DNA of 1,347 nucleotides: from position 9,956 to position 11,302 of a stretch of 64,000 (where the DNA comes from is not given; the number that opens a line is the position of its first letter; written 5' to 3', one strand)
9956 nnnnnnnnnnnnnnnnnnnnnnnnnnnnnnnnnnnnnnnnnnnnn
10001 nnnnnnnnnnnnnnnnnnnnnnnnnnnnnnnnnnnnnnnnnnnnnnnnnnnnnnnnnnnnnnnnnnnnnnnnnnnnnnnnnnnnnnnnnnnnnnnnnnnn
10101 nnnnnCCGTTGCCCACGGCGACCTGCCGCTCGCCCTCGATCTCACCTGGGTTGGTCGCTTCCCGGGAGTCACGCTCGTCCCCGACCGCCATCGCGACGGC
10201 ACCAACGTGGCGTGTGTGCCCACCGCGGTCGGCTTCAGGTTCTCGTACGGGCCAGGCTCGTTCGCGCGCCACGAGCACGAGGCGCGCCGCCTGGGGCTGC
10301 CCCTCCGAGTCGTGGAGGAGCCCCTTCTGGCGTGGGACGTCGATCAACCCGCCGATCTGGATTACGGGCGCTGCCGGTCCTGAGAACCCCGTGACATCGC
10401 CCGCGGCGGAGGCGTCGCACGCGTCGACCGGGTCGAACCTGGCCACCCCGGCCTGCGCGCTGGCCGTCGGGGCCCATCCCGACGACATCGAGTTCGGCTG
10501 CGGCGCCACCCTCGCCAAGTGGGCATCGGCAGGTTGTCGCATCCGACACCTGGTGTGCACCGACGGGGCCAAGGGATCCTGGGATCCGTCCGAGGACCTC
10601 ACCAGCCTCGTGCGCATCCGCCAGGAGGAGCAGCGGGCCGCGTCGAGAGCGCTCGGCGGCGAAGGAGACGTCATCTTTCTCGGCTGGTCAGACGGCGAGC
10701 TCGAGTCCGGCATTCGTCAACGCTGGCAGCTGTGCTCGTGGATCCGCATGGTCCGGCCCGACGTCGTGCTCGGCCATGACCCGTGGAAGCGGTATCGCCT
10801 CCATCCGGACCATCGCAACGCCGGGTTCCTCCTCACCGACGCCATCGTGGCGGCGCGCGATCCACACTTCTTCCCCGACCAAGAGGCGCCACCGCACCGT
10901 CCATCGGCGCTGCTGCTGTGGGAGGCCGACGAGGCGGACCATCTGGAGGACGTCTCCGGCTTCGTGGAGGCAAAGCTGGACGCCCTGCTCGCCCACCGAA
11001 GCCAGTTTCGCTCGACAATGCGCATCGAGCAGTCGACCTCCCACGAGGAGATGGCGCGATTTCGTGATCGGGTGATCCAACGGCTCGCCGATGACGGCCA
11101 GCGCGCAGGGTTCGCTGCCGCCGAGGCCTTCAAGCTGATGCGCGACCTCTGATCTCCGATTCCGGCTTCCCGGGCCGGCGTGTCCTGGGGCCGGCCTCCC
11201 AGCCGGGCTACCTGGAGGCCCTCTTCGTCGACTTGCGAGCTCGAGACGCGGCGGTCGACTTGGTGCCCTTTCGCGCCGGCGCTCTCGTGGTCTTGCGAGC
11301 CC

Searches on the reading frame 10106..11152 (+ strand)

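Call 83: search_protein_families(library=pfam, proteins=[window:10106-11152:+], max_evalue=0.01)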
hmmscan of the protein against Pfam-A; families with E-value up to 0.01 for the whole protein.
window:10106-11152:+ (348 aa): 1 family
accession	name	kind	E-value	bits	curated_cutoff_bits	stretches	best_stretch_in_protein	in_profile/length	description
PF02585.22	PIG-L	-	7.1e-26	91.7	28.2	1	119-246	1-128/129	GlcNAc-PI de-N-acetylase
